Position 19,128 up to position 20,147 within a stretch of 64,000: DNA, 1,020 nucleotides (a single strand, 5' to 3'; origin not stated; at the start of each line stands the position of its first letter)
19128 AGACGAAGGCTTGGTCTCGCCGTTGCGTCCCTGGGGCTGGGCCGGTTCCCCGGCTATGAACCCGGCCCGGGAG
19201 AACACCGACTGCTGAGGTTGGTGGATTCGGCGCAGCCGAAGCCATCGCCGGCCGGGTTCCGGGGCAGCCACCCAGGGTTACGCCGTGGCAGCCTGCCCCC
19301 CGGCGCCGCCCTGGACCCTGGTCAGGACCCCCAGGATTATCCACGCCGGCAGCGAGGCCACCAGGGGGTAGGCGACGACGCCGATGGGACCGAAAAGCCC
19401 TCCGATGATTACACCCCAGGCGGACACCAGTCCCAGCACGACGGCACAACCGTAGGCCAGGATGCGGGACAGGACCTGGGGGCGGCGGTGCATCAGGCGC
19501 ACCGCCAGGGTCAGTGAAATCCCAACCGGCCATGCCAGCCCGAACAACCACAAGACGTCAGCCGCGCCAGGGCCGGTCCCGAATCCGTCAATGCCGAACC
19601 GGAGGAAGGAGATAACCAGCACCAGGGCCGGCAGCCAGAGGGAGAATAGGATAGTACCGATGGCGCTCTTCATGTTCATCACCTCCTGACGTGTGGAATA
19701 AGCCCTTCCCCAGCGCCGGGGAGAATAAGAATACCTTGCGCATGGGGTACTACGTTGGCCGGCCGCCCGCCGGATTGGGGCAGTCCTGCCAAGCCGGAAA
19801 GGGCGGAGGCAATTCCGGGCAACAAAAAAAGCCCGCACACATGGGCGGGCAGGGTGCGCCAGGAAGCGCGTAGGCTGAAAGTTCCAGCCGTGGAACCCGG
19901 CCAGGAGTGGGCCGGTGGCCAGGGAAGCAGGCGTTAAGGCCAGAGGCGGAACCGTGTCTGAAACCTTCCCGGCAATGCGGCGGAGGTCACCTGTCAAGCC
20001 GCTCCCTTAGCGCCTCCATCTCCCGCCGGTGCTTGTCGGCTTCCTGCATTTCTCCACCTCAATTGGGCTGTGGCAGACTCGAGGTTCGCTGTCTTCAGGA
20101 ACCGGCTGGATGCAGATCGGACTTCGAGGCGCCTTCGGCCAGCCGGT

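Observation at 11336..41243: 30-kb island of eukaryote-like extracellular repeat proteins under a dedicated regulator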

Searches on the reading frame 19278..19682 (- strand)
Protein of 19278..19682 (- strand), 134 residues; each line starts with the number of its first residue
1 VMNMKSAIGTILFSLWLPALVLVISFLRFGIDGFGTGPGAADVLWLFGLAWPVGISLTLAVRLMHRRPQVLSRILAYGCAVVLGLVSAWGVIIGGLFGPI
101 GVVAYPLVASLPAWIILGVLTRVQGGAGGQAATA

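Call 27: search_protein_families(library=pfam, proteins=[window:19278-19682:-], max_evalue=10)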
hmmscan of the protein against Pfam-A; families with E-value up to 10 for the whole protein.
window:19278-19682:- (134 aa): 2 families
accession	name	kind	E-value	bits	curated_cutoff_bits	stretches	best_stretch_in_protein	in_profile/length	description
PF22832.1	PsaO_TMD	-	0.021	15.7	27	1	33-60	50-77/91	PsaO transmembrane domain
PF04290.18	DctQ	-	2.1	8.7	28.3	1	55-120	48-111/132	Tripartite ATP-independent periplasmic transporters, DctQ component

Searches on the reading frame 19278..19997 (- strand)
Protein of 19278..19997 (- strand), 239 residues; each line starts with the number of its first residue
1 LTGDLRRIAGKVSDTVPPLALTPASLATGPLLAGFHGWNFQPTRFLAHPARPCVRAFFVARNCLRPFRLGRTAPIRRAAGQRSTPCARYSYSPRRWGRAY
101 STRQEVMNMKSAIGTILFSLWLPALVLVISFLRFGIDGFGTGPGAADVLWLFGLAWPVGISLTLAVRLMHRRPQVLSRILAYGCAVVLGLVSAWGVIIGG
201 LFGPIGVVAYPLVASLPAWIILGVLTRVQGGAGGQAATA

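Call 5: search_protein_families(library=pfam, proteins=[window:19278-19997:-], max_evalue=0.001)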
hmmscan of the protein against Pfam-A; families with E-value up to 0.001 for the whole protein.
window:19278-19997:- (239 aa): 0 families
